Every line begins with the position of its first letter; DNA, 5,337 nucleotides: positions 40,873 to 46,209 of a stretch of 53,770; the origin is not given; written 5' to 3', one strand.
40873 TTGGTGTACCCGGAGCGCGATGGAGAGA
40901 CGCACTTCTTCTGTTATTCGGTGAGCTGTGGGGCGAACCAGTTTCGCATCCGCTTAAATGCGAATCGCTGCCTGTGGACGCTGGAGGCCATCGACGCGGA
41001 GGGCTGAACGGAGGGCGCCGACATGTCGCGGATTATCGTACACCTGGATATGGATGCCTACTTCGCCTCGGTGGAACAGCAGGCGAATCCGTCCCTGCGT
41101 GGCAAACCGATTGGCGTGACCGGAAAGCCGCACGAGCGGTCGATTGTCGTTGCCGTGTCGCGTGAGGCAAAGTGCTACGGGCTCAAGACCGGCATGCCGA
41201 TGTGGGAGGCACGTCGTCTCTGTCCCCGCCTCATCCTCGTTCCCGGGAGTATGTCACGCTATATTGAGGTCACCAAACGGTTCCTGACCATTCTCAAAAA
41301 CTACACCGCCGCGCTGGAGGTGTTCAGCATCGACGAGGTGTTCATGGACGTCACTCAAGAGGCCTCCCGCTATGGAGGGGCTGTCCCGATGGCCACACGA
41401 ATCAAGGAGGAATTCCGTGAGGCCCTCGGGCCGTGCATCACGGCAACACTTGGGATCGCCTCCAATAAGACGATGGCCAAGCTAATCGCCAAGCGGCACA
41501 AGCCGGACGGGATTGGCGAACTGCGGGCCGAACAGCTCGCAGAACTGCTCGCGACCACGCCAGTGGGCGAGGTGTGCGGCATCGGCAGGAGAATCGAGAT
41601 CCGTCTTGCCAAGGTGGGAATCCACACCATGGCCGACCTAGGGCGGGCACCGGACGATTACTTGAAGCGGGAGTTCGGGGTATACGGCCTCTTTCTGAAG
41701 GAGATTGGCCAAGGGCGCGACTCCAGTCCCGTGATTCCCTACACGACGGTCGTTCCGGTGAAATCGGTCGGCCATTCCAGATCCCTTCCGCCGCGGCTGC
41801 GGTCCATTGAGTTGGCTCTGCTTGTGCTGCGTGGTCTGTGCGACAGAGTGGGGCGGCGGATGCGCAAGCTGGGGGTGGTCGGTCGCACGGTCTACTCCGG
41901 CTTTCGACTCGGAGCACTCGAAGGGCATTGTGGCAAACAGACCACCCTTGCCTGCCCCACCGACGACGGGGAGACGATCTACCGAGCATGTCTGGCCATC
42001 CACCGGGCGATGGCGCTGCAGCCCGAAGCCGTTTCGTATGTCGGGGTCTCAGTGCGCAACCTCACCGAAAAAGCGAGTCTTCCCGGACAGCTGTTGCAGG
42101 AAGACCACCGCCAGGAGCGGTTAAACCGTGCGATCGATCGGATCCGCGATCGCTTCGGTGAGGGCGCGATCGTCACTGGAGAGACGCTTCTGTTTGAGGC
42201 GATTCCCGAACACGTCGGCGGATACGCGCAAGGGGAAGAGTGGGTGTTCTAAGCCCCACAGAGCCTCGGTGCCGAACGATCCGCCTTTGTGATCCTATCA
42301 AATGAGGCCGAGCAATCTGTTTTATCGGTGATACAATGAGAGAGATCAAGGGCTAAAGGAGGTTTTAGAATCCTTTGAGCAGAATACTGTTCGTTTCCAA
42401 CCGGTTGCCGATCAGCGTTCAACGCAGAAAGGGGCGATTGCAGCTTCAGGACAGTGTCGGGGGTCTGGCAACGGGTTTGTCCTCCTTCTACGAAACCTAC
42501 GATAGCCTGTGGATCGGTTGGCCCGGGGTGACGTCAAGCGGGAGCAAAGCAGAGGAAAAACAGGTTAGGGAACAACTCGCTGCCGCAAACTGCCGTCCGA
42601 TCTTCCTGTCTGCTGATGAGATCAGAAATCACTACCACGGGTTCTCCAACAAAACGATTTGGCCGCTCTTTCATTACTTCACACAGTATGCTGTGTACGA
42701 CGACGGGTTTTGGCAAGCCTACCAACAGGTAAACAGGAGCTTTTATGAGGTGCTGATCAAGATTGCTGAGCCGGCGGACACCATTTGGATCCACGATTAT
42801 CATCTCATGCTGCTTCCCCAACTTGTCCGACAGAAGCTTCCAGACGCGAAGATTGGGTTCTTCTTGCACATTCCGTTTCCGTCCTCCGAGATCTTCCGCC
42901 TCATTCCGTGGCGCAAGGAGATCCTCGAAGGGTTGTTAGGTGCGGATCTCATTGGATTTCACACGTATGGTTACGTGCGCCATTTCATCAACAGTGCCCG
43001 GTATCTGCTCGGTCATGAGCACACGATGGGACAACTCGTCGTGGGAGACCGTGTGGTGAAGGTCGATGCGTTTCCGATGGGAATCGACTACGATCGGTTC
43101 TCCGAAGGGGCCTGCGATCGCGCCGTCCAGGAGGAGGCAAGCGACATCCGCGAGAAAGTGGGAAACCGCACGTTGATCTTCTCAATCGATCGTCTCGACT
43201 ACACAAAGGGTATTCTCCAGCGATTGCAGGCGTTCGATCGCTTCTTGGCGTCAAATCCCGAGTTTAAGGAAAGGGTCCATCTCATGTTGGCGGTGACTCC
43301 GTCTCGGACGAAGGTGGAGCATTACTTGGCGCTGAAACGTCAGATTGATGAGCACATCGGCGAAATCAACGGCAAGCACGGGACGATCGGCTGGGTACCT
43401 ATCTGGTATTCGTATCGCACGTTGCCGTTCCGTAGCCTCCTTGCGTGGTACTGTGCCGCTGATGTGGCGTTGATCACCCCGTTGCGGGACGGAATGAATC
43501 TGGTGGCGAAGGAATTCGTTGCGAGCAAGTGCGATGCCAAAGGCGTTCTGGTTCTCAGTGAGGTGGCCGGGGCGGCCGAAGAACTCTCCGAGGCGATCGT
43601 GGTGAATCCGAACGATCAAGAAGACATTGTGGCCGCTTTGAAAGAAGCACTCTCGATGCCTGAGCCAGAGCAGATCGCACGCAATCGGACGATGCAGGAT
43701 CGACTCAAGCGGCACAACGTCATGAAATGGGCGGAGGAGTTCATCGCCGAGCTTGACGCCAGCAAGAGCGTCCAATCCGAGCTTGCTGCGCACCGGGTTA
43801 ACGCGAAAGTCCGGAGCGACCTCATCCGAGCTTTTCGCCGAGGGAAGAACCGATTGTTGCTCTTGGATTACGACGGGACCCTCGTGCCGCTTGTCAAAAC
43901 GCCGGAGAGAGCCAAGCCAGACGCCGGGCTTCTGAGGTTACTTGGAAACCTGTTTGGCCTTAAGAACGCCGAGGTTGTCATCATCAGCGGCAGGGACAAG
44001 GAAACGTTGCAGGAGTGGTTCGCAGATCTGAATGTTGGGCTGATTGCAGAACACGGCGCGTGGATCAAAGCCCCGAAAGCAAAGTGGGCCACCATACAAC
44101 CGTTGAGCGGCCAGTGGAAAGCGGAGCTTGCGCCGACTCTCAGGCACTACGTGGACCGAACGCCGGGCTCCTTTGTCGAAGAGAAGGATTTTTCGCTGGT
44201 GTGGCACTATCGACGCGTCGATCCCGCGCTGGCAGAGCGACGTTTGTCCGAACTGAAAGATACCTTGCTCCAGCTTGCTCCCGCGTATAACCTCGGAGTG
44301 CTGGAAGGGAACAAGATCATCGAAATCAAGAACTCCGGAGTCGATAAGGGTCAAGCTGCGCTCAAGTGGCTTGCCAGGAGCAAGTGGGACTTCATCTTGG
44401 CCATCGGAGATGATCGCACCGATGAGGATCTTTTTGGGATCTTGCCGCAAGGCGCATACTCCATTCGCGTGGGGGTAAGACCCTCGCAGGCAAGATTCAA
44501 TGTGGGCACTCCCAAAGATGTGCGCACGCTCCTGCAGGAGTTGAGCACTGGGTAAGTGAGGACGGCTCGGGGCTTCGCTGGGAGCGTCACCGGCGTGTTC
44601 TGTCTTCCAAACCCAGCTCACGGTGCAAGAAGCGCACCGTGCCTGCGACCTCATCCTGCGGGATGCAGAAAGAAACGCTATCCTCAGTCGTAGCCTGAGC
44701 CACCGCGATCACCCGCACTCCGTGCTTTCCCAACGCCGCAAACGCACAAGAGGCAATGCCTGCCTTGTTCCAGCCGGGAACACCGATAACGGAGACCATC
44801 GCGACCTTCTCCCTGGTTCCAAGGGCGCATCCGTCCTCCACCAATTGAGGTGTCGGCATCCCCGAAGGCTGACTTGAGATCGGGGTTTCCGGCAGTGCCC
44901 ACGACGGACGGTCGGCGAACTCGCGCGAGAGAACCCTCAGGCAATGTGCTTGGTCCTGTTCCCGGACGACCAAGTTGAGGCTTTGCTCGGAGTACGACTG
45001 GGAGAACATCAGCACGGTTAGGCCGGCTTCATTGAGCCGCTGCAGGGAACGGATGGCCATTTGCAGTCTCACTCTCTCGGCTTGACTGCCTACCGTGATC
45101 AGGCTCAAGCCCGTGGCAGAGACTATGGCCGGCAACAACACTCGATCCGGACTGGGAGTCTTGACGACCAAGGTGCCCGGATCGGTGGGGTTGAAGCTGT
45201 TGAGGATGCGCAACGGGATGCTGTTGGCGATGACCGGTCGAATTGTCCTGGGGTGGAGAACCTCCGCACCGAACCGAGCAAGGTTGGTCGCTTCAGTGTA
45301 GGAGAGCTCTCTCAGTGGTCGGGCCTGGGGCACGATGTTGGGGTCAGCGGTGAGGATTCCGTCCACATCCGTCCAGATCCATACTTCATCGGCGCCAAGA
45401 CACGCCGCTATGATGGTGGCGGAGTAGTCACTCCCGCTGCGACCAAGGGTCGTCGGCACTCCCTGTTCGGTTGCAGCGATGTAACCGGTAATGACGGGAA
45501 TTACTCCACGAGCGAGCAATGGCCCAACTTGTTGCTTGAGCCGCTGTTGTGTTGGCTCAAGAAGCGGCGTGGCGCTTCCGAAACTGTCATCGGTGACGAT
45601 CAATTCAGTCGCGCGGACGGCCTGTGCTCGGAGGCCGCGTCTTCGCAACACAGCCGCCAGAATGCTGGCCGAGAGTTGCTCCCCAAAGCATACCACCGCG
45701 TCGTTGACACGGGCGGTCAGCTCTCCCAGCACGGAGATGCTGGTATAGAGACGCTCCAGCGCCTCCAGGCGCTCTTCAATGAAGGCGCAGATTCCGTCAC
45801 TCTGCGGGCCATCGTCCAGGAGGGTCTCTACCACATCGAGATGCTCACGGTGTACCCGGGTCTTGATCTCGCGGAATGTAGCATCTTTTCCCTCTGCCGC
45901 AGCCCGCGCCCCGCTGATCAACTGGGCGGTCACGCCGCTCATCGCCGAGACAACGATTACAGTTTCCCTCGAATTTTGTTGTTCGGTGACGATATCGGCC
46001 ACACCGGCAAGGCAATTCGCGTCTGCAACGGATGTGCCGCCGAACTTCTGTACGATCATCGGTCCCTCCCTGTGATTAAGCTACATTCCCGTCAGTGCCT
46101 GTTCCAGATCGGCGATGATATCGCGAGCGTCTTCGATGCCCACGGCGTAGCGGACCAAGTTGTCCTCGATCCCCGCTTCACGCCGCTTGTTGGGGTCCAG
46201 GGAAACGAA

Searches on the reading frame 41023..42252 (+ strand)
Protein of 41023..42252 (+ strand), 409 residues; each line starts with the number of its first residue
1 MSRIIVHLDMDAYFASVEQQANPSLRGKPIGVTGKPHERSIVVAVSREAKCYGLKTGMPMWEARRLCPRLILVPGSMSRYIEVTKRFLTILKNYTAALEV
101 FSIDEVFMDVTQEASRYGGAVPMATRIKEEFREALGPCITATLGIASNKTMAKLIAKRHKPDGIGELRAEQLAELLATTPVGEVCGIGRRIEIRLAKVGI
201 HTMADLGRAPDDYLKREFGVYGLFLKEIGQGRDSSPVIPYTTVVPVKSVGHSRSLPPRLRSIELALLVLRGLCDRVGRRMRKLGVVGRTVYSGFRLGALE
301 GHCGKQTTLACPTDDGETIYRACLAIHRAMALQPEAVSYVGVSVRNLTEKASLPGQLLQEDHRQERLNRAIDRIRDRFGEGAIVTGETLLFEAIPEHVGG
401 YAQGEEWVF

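Call 33: search_protein_families(library=pfam, proteins=[window:41023-42252:+], max_evalue=0.01)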
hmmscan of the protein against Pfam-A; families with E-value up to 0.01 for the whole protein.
window:41023-42252:+ (409 aa): 4 families
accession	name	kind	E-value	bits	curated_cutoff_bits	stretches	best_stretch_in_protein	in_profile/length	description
PF00817.25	IMS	-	8e-43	146.3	23.2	1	8-156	1-147/148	impB/mucB/samB family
PF11799.13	IMS_C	-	2.1e-18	67.2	20.7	1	247-352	2-104/109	impB/mucB/samB family C-terminal domain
PF21999.2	IMS_HHH_1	-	7.1e-05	23.6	27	1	186-220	5-39/53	DNA polymerase-iota, thumb domain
PF11798.14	IMS_HHH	-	0.0015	19.1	24.4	1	172-200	4-32/32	IMS family HHH motif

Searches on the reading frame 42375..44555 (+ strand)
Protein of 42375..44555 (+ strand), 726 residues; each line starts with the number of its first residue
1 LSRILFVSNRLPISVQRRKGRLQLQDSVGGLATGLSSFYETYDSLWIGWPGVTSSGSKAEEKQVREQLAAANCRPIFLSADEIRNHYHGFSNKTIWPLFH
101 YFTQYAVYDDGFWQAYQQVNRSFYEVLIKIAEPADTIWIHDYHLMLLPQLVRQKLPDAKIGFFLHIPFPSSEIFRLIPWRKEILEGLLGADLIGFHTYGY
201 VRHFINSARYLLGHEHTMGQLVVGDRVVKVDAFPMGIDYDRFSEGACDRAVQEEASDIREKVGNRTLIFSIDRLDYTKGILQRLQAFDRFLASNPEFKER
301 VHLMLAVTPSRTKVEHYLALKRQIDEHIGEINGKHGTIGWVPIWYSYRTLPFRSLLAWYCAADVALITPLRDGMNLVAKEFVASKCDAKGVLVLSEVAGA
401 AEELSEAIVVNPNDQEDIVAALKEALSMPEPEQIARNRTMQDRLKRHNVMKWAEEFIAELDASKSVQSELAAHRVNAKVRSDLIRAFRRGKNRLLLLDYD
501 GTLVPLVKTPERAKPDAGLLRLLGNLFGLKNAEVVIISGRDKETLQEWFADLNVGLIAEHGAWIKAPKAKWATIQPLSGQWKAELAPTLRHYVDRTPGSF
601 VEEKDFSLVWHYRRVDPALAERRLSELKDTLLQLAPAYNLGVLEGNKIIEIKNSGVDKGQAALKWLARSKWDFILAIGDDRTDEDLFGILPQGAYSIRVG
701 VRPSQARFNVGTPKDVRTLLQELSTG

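Call 33: search_protein_families(library=pfam, proteins=[window:42375-44555:+], max_evalue=0.01)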
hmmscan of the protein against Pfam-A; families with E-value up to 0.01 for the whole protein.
window:42375-44555:+ (726 aa): 4 families
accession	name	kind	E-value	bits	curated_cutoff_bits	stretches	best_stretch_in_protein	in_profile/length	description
PF00982.27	Glyco_transf_20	-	6.8e-155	516.8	32.5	1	3-461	2-472/473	Glycosyltransferase family 20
PF02358.22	Trehalose_PPase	-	9.2e-48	162.8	27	1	496-692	1-205/235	Trehalose-phosphatase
PF08282.18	Hydrolase_3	-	6.2e-06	26.6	20.9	0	496-572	2-74/255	haloacid dehalogenase-like hydrolase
PF00534.26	Glycos_transf_1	-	0.00018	21.5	26.4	0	252-324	2-71/172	Glycosyl transferases group 1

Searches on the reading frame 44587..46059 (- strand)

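Call 47: search_protein_families(library=pfam, proteins=[window:44587-46059:-], max_evalue=0.1)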
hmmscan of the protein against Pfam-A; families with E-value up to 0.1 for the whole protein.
window:44587-46059:- (490 aa): 4 families
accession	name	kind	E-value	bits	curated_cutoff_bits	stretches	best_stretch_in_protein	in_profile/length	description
PF00696.33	AA_kinase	-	2.5e-51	175.1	24.9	1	1-287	2-234/234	Amino acid kinase family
PF22468.2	ACT_9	-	2e-17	63.1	27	2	422-482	1-61/61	ACT domain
PF13840.12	ACT_7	-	8e-05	22.8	27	1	416-480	3-65/65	ACT domain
PF01842.31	ACT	-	0.014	15.6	27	1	431-464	9-44/66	ACT domain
